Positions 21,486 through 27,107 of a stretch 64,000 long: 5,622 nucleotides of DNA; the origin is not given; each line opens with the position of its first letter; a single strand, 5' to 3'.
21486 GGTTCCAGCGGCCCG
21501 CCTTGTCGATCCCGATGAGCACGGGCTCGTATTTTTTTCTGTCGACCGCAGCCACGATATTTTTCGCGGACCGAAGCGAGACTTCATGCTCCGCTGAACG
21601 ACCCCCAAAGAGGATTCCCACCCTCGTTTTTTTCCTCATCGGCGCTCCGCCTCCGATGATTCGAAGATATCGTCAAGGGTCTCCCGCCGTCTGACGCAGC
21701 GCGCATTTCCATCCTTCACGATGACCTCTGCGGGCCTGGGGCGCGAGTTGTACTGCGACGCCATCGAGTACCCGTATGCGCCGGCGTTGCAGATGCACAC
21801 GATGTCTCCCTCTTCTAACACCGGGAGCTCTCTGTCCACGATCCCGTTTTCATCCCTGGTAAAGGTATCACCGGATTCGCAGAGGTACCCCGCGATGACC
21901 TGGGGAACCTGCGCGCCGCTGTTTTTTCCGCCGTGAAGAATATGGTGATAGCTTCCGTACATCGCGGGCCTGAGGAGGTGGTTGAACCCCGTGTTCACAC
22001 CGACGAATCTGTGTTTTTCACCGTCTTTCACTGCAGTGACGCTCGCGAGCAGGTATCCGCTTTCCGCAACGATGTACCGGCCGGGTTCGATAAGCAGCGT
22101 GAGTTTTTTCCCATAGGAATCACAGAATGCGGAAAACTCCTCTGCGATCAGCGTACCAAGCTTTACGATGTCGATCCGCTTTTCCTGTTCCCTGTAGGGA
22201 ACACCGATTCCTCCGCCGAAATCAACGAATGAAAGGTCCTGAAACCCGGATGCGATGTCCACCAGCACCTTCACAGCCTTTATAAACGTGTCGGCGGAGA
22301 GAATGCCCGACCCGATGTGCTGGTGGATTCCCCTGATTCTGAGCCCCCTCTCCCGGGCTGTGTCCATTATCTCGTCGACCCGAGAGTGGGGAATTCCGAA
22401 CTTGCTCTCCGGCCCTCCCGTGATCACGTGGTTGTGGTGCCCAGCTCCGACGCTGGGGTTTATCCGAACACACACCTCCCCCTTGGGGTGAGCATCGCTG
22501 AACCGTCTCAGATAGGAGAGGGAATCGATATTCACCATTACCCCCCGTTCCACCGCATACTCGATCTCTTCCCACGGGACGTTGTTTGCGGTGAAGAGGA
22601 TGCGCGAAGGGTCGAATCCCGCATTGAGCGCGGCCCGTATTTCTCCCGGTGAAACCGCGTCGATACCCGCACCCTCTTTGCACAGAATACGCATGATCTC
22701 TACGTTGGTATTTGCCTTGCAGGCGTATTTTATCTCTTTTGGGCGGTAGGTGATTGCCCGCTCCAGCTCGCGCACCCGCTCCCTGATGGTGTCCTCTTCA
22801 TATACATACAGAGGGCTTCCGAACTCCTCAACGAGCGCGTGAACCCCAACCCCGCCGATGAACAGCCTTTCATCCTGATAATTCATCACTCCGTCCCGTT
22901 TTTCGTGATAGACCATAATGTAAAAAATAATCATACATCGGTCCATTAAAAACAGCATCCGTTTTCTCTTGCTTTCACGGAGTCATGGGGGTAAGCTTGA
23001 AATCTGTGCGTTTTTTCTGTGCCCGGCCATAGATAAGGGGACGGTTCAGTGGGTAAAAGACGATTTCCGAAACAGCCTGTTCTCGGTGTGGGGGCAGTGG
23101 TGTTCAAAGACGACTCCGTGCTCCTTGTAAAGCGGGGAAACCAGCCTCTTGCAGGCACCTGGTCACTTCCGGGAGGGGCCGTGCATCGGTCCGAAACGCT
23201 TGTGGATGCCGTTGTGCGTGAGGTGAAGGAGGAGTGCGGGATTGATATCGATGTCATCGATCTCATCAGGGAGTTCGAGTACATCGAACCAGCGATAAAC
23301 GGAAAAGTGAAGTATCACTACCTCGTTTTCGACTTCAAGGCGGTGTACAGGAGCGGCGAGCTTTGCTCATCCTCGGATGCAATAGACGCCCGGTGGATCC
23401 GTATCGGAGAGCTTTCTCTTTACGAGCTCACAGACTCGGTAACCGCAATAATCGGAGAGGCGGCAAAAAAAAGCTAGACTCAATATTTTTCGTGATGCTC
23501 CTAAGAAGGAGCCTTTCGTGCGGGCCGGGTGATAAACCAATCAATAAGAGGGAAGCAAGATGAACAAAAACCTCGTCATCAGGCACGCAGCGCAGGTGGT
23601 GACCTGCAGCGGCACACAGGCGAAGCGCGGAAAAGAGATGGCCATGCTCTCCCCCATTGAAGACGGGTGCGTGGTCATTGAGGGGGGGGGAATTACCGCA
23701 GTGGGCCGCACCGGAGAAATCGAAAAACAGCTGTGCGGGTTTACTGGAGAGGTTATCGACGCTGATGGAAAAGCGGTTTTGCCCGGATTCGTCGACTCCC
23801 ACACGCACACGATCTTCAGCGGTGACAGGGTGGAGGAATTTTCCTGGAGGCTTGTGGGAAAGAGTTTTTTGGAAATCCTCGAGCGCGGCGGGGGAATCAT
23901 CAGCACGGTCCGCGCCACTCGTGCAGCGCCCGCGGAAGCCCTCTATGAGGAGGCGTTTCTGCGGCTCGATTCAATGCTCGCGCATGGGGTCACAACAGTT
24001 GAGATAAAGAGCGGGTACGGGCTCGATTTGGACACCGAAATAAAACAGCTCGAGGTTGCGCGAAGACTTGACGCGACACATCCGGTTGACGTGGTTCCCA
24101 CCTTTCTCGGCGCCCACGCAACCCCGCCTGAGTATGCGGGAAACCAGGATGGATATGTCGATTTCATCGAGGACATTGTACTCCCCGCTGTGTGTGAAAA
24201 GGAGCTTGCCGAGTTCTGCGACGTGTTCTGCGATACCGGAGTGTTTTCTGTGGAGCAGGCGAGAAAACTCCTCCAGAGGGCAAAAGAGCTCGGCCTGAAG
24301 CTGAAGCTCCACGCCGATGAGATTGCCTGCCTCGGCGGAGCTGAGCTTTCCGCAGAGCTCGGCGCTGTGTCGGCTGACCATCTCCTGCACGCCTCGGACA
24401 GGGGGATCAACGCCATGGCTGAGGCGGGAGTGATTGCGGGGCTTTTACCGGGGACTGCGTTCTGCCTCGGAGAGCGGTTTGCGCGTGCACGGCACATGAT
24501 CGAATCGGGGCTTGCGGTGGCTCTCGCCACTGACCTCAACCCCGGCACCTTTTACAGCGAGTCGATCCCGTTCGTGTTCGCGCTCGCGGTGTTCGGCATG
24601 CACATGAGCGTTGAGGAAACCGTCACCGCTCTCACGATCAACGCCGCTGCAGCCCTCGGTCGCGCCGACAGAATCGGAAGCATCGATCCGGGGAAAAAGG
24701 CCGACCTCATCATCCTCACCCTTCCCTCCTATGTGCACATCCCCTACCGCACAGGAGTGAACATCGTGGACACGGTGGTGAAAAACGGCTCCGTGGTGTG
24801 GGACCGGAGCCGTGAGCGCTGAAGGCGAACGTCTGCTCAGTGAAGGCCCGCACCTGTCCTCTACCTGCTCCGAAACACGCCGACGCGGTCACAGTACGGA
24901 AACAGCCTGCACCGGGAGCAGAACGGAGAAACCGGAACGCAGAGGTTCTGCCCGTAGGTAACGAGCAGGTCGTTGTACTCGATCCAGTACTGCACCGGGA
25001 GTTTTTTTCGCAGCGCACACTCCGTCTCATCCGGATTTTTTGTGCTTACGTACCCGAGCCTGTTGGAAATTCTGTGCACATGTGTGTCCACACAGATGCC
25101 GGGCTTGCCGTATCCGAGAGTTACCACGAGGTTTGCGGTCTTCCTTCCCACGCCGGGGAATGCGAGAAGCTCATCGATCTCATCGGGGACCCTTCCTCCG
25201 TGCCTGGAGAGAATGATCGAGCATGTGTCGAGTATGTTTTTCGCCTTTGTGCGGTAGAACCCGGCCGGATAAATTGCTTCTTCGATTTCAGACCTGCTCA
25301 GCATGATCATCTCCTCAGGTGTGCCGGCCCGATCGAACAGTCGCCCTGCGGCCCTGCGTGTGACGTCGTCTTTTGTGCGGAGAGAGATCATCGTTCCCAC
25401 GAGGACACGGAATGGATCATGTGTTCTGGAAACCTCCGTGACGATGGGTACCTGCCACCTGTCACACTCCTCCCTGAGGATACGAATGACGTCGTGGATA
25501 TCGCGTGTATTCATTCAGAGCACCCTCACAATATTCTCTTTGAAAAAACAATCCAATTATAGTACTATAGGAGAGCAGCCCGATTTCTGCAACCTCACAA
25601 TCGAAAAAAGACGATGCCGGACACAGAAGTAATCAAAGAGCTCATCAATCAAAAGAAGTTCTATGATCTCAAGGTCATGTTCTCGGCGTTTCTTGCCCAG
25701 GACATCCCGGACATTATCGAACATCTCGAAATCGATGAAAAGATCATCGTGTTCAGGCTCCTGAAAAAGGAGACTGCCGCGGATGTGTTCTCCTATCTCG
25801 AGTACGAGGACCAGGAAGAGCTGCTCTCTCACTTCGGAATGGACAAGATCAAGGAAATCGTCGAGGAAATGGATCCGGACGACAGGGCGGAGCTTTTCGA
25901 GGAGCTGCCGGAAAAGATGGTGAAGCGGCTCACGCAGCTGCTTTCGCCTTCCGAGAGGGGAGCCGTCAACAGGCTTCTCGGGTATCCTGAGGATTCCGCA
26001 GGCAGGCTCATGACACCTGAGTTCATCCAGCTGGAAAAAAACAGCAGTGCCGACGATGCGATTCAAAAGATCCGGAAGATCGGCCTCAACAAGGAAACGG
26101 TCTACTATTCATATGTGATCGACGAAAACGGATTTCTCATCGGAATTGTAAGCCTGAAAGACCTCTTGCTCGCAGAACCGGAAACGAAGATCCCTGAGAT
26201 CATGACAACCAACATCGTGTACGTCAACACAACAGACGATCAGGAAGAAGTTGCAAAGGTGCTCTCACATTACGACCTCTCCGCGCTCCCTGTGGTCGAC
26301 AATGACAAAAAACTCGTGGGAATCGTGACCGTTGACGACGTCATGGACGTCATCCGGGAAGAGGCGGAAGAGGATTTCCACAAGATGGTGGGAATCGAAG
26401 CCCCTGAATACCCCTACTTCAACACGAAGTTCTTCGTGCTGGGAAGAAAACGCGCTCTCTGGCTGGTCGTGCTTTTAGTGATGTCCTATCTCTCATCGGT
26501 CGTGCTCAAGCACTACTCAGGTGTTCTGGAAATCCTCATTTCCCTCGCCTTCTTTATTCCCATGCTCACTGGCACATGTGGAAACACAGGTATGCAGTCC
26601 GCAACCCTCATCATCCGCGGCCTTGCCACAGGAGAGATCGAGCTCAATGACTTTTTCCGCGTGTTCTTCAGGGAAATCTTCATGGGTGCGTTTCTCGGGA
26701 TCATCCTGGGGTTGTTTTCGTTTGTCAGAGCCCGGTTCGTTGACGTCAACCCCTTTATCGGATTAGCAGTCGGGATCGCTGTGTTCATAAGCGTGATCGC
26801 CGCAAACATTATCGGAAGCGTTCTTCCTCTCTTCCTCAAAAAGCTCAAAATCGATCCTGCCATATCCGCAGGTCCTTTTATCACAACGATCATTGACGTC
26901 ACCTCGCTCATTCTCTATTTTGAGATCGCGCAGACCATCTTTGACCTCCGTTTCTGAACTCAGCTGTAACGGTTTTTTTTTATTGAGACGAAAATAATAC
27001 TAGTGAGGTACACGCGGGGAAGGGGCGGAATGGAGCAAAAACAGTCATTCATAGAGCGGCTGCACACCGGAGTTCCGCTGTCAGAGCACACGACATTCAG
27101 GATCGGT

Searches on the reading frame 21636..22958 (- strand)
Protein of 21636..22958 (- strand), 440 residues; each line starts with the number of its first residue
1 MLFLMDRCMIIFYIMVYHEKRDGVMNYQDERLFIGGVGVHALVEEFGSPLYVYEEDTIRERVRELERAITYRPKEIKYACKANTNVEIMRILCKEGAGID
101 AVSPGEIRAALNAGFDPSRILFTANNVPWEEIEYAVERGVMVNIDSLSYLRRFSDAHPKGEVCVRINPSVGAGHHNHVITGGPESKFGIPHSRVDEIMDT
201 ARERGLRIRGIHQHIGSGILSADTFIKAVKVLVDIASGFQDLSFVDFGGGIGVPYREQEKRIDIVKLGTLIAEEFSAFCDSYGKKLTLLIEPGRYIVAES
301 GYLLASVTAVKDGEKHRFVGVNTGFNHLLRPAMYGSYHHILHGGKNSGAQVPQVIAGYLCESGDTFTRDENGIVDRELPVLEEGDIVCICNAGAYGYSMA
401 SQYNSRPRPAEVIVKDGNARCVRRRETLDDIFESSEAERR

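Call 87: search_protein_families(library=pfam, proteins=[window:21636-22958:-], max_evalue=0.00001)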
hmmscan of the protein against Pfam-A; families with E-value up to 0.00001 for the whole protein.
window:21636-22958:- (440 aa): 2 families
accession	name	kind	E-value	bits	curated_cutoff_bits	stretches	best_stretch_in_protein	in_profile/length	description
PF02784.22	Orn_Arg_deC_N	-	5.6e-53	180.3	23.4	1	56-298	2-247/247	Pyridoxal-dependent decarboxylase, pyridoxal binding domain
PF00278.28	Orn_DAP_Arg_deC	-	2.3e-21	76.3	23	1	199-393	5-95/95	Pyridoxal-dependent decarboxylase, C-terminal sheet domain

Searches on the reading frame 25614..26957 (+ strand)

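Call 87: search_protein_families(library=pfam, proteins=[window:25614-26957:+], max_evalue=0.00001)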
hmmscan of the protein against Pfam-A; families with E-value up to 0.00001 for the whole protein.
window:25614-26957:+ (447 aa): 3 families
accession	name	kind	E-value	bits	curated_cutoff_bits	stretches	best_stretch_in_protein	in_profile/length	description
PF01769.21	MgtE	-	1.6e-37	129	27.6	1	315-436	1-123/125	Divalent cation transporter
PF03448.22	MgtE_N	-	5.1e-29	101.2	25.9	1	29-127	4-102/102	MgtE intracellular N domain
PF00571.33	CBS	-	2.5e-24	85.8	24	2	195-248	3-56/57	CBS domain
